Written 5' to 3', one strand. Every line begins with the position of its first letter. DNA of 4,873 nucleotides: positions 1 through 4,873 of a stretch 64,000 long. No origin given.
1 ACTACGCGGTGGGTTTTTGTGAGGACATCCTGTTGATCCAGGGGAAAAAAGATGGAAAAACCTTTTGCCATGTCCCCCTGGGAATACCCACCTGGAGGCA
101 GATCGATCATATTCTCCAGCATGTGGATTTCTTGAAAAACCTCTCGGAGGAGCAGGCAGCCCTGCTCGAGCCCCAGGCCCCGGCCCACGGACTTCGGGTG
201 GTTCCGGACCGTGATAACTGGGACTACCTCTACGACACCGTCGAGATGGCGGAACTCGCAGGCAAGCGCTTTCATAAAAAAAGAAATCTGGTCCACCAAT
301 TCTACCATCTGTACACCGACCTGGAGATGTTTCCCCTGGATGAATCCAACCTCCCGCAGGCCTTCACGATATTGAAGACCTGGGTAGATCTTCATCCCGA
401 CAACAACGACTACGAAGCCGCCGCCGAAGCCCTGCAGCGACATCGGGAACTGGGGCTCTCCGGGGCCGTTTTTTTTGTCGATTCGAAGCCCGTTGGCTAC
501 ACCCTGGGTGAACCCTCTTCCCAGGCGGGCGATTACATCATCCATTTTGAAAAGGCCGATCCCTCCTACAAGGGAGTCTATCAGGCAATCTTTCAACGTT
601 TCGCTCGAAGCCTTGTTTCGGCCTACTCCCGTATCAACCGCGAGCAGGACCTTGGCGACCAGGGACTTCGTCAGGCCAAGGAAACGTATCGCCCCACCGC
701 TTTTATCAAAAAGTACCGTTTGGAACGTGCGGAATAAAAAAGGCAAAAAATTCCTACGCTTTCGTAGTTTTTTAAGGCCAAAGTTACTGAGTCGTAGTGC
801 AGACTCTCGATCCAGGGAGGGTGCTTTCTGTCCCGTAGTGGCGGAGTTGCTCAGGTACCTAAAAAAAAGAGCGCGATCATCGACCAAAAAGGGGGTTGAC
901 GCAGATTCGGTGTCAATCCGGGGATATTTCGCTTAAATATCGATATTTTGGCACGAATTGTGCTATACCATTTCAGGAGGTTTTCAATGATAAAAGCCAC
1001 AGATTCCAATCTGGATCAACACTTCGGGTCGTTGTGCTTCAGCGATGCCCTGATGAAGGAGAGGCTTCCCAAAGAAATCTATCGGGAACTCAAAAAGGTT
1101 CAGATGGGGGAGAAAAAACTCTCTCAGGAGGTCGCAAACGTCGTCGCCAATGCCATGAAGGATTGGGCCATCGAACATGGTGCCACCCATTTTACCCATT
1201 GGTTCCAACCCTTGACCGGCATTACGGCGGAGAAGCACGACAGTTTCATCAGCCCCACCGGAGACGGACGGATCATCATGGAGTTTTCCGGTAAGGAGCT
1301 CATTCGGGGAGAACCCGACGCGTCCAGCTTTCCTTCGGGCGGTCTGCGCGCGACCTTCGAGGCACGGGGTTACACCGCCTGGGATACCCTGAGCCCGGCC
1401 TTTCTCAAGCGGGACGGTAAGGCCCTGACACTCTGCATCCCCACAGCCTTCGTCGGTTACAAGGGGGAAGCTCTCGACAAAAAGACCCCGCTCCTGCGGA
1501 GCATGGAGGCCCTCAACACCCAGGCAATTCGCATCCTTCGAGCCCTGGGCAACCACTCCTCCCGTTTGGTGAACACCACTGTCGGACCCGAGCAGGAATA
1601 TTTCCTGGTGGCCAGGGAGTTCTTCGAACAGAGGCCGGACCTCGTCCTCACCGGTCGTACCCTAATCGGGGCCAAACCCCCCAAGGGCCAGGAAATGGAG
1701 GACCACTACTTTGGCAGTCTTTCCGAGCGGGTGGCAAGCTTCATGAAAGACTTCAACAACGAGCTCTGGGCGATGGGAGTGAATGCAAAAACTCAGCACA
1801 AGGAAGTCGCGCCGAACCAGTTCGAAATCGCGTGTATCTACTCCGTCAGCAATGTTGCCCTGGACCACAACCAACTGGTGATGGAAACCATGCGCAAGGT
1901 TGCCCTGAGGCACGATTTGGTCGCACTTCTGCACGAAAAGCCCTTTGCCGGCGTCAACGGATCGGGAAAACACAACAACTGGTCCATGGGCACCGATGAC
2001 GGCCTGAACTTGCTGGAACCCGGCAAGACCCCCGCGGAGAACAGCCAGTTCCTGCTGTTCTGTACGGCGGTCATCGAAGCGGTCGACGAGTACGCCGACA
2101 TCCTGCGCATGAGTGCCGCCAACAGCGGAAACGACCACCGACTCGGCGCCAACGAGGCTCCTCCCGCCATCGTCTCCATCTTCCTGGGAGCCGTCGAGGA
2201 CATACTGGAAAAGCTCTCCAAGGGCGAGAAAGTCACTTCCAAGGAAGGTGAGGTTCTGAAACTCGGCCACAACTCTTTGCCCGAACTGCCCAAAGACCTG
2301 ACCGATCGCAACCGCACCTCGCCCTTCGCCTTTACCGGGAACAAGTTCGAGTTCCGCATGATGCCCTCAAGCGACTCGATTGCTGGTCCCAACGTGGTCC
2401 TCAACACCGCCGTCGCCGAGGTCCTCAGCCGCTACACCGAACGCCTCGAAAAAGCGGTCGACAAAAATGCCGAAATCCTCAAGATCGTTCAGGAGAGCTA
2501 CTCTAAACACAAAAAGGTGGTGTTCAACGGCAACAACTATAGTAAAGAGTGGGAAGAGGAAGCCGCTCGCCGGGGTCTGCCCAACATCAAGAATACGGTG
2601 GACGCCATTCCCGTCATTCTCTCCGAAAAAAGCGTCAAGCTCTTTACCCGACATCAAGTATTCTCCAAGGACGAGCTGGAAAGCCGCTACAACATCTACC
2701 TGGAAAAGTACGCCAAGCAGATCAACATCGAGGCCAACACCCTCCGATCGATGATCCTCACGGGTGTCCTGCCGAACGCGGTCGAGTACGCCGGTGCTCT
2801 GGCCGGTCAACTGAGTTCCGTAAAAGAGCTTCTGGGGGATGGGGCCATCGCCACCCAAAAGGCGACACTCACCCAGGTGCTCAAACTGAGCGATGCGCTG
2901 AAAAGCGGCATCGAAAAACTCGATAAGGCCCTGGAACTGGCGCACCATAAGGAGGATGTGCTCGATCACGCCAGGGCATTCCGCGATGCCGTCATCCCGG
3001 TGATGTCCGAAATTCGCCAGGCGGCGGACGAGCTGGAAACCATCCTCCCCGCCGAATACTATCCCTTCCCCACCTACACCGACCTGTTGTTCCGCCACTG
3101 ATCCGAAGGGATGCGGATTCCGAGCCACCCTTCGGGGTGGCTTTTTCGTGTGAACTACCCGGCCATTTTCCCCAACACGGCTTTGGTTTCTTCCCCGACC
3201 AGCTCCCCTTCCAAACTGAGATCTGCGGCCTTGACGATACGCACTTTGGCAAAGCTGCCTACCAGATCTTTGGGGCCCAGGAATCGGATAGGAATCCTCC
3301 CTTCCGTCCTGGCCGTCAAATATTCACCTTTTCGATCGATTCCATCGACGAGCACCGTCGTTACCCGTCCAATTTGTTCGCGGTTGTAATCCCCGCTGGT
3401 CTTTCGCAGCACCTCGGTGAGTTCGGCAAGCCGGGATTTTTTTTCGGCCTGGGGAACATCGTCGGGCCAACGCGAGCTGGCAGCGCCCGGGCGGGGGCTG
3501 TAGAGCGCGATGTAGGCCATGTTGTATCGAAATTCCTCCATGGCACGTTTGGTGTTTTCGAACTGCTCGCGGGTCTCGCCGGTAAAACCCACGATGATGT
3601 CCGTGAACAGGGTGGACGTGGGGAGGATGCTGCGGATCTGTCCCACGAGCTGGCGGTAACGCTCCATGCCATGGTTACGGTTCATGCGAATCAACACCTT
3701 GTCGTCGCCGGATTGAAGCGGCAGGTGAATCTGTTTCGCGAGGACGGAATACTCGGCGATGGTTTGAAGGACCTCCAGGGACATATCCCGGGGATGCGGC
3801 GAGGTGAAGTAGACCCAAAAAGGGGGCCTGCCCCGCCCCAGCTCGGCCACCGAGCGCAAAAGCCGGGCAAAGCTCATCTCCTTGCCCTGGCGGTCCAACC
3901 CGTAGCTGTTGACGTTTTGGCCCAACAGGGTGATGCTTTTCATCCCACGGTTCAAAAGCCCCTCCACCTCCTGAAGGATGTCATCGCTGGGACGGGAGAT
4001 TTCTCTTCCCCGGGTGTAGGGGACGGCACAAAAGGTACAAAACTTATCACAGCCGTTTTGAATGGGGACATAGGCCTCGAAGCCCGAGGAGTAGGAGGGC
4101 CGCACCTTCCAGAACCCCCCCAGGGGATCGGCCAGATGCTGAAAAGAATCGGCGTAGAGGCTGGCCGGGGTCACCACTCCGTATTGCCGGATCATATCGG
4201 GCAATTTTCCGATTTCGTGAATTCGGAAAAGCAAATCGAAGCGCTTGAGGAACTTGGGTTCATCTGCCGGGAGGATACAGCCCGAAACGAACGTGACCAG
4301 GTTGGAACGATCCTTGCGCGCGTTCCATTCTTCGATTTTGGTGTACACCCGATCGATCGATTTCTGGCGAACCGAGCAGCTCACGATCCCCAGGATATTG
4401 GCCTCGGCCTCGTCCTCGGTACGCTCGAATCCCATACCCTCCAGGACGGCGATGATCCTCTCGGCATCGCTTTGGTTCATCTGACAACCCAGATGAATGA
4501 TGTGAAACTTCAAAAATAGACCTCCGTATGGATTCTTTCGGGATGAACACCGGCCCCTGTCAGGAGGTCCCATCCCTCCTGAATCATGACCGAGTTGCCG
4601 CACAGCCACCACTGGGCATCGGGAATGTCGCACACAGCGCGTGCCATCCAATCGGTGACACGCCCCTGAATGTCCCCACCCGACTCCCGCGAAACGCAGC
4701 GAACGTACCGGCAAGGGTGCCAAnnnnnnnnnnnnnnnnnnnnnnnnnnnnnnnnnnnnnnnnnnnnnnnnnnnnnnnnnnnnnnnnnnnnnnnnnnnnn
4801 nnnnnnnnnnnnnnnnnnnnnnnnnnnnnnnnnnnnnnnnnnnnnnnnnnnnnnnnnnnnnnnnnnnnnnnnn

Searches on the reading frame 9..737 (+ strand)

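Call 49: search_protein_families(library=pfam, proteins=[window:9-737:+], max_evalue=0.00001)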
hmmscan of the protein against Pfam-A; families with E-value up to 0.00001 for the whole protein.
window:9-737:+ (242 aa): 1 family
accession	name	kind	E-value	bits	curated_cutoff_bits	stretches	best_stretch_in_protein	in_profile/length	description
PF09924.15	LPG_synthase_C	-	4.2e-36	125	27.5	1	45-238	80-297/298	Phosphatidylglycerol lysyltransferase, C-terminal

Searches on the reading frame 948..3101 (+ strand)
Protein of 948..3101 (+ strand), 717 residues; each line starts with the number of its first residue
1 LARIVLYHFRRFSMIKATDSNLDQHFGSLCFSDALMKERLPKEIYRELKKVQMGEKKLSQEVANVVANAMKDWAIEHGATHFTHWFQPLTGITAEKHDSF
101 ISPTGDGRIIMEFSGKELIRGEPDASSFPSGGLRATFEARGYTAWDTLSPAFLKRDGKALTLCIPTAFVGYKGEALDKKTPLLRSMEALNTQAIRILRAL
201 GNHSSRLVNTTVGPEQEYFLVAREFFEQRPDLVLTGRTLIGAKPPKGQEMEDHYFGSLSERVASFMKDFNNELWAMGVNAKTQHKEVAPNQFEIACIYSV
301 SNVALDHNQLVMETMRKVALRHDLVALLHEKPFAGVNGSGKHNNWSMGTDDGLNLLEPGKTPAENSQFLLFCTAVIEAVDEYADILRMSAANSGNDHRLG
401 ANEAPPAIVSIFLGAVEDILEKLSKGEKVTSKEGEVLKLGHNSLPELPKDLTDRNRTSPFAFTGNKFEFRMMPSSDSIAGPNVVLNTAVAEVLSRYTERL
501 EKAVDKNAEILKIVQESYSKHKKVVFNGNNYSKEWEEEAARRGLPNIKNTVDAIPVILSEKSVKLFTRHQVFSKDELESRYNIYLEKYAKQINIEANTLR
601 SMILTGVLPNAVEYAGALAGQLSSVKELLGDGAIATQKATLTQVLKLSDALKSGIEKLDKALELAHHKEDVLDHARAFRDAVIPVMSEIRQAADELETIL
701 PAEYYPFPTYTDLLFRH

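Call 103: find_encoding_contigs(protein=window:948-3101:+, flank=10000, max_places=2)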
Protein window:948-3101:+ (717 aa): no gene with exactly this product is on record in the collection.

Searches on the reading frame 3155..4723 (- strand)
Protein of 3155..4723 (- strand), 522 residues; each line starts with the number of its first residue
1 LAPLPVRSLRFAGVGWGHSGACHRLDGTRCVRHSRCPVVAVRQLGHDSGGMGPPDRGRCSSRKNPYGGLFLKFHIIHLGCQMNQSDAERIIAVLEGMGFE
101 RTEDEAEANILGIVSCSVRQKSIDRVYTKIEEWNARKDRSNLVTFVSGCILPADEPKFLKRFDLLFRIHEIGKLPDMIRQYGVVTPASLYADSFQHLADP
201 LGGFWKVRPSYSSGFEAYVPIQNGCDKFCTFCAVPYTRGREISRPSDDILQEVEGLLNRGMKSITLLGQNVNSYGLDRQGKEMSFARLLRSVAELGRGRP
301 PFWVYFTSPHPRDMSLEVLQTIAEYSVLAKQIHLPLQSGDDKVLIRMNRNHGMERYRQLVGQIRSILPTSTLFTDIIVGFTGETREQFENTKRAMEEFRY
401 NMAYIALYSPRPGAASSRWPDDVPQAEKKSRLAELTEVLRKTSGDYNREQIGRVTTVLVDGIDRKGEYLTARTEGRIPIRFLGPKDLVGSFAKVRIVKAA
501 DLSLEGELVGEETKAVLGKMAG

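Call 49: search_protein_families(library=pfam, proteins=[window:3155-4723:-], max_evalue=0.00001)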
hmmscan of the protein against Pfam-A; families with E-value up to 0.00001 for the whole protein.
window:3155-4723:- (522 aa): 3 families
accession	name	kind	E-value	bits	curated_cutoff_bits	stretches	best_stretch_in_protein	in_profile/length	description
PF04055.27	Radical_SAM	-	2.1e-22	80.5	29.5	1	219-393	1-164/166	Radical SAM superfamily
PF00919.26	UPF0004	-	3.3e-18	65.9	27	1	72-162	1-90/98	Uncharacterized protein family UPF0004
PF01938.26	TRAM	-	1.7e-06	28.2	21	1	449-509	2-61/61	TRAM domain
